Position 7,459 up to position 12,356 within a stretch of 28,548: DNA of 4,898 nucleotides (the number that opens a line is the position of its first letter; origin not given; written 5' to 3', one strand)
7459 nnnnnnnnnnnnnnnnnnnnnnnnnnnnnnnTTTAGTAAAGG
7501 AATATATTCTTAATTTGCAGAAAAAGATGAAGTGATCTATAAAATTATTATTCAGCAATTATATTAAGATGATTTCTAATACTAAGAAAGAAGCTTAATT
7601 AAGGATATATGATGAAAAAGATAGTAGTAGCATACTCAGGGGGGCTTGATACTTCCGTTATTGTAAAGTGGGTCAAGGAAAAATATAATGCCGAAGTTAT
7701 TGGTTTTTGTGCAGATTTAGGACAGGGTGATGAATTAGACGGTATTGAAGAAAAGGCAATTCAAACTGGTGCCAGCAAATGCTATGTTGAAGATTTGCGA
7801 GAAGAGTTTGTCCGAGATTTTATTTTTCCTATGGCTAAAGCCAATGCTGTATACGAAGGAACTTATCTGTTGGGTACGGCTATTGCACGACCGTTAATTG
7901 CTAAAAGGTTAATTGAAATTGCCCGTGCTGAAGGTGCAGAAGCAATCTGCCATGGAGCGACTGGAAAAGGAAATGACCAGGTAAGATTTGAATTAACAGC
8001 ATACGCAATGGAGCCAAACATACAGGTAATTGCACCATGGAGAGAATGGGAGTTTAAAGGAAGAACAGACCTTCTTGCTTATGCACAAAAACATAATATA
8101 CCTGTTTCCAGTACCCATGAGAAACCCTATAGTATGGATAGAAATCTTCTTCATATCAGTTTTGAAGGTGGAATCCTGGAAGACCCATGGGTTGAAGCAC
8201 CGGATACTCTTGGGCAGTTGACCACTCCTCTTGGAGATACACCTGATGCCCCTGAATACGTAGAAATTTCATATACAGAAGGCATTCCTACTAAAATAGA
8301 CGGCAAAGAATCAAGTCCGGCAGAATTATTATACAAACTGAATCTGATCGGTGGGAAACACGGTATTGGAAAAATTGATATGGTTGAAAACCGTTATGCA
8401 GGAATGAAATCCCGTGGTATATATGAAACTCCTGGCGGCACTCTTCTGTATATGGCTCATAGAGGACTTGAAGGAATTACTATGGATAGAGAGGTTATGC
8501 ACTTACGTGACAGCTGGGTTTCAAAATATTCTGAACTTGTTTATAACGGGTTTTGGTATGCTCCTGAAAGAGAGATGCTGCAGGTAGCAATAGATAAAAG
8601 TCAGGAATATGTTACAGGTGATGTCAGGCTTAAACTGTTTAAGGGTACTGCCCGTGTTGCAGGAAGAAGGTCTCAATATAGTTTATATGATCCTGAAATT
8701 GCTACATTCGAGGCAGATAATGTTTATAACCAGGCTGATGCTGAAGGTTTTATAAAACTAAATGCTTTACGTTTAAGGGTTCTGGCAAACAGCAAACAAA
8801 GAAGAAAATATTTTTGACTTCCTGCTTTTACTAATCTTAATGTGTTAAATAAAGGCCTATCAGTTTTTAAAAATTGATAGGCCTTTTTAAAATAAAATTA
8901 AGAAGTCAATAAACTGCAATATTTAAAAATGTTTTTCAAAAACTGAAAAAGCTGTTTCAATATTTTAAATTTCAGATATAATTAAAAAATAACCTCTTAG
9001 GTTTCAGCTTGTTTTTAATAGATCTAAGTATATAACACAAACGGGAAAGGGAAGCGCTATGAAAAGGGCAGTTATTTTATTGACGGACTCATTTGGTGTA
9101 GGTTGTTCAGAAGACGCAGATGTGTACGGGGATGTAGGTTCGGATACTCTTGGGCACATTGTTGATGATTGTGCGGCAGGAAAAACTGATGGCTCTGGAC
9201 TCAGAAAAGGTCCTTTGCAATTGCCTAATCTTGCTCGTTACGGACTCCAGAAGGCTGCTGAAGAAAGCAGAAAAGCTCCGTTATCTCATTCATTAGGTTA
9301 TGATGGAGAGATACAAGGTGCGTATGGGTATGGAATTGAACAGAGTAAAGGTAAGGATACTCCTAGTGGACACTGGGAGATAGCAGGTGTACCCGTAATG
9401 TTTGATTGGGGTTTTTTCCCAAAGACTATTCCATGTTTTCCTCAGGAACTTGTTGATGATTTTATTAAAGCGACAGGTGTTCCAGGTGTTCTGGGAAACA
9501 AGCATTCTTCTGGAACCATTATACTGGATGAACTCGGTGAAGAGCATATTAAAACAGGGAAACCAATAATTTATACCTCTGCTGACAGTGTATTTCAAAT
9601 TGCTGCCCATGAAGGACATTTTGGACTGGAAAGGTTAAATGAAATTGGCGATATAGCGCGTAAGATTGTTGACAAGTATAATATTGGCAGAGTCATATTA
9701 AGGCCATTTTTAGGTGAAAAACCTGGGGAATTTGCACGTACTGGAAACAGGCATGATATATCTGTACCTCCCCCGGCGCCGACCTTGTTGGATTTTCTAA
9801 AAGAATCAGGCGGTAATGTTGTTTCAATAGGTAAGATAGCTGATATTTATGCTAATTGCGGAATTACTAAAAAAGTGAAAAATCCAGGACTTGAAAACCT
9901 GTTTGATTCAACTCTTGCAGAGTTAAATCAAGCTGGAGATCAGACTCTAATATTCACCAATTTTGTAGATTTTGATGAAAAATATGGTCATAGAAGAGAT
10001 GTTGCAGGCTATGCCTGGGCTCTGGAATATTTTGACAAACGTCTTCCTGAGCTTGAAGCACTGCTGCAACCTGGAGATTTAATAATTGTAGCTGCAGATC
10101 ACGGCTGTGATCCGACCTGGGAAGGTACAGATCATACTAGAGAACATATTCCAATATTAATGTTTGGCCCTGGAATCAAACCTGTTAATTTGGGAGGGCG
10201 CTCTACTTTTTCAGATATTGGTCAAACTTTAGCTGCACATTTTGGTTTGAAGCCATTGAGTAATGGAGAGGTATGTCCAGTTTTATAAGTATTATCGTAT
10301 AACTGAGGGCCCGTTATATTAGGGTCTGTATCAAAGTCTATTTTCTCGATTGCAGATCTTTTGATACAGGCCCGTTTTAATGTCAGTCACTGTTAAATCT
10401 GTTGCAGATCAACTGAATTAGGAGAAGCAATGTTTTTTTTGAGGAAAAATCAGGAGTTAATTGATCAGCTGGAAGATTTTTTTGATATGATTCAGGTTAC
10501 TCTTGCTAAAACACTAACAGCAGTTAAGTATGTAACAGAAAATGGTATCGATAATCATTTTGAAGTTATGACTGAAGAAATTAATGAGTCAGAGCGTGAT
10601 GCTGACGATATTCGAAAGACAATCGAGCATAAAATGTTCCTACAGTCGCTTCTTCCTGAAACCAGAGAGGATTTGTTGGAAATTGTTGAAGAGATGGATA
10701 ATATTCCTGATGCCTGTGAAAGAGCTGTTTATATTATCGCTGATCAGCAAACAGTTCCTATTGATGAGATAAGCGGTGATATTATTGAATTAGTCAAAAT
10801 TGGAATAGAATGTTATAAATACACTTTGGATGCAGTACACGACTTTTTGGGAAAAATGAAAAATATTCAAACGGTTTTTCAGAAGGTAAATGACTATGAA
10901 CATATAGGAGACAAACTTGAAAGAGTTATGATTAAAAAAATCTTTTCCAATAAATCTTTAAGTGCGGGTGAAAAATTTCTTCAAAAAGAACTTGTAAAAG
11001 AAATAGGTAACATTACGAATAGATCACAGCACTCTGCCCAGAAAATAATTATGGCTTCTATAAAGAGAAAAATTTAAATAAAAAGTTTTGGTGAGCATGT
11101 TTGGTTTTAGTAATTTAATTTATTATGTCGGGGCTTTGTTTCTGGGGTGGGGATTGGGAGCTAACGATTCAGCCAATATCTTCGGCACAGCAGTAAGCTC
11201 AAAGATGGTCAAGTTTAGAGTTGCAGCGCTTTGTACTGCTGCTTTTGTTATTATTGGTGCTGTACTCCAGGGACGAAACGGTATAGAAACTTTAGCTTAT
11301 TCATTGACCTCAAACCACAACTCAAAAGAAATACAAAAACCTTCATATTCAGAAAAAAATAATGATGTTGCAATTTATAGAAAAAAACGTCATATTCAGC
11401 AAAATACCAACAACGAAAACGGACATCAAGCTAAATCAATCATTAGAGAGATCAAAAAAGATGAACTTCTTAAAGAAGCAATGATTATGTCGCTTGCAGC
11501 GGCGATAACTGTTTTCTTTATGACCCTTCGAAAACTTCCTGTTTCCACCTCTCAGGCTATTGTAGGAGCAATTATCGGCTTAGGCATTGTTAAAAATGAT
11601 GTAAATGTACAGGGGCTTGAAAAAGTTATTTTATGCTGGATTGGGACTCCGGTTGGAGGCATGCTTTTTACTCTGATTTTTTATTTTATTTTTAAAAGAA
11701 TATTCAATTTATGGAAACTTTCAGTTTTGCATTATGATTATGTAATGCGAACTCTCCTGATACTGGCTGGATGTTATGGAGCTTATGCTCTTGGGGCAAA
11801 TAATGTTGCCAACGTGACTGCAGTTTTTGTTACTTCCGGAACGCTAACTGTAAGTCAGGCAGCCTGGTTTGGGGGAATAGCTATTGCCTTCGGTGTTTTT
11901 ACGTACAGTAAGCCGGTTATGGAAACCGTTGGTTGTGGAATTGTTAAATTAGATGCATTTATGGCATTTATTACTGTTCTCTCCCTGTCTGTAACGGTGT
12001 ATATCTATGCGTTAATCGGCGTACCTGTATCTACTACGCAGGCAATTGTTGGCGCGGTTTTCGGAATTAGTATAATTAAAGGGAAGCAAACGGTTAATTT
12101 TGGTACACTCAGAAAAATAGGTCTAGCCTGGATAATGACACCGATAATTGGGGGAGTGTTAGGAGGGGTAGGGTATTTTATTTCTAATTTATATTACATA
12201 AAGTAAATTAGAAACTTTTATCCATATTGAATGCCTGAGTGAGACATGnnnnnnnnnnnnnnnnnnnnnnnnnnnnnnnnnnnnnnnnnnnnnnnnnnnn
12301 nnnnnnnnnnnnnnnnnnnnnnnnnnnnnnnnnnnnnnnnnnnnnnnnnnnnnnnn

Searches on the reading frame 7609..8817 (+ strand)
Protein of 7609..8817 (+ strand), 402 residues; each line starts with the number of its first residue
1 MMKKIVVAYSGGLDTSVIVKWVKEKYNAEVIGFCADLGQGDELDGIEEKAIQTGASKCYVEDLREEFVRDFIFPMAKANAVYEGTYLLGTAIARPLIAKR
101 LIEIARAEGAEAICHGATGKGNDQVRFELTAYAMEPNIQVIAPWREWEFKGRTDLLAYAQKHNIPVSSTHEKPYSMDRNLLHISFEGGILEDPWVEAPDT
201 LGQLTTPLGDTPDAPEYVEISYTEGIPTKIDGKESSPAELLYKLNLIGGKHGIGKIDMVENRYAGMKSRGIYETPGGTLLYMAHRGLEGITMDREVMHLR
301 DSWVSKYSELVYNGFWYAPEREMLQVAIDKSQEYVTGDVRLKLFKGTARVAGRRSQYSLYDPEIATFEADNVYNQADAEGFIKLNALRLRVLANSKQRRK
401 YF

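Call 46: search_protein_families(library=pfam, proteins=[window:7609-8817:+], max_evalue=0.0001)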
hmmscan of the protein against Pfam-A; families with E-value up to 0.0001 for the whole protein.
window:7609-8817:+ (402 aa): 2 families
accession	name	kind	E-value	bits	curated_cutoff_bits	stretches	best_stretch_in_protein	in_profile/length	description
PF20979.2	Arginosuc_syn_C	-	3.5e-83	278.9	27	1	174-391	1-218/219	Arginosuccinate synthase C-terminal domain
PF00764.25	Arginosuc_synth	-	1.4e-66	224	27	1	4-165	1-162/162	Arginosuccinate synthase N-terminal HUP domain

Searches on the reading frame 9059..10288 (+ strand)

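Call 46: search_protein_families(library=pfam, proteins=[window:9059-10288:+], max_evalue=0.0001)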
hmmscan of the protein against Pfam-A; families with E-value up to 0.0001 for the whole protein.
window:9059-10288:+ (409 aa): 1 family
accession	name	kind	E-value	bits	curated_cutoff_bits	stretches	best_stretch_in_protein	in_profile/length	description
PF01676.23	Metalloenzyme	-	2.1e-41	142.5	24.3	1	2-398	1-251/252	Metalloenzyme superfamily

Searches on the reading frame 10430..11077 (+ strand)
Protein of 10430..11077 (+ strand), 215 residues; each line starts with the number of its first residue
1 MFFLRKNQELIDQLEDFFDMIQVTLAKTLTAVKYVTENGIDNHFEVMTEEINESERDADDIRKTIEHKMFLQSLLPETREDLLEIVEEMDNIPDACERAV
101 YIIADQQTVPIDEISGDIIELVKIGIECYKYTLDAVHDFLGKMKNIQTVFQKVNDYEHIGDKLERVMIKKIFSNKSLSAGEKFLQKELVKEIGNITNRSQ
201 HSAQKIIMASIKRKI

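Call 46: search_protein_families(library=pfam, proteins=[window:10430-11077:+], max_evalue=0.0001)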
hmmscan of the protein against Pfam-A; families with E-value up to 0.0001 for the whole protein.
window:10430-11077:+ (215 aa): 1 family
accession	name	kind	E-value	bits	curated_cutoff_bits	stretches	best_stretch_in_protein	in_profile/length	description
PF01865.21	PhoU_div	-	3.2e-20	72.9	24.4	1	5-210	4-212/214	Protein of unknown function DUF47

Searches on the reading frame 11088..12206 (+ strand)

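Call 46: search_protein_families(library=pfam, proteins=[window:11088-12206:+], max_evalue=0.0001)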
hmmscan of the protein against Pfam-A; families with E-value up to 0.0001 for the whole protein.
window:11088-12206:+ (372 aa): 1 family
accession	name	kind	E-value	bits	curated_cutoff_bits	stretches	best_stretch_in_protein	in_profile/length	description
PF01384.25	PHO4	-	1.9e-54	185.4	33.7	1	24-359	2-350/350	Phosphate transporter family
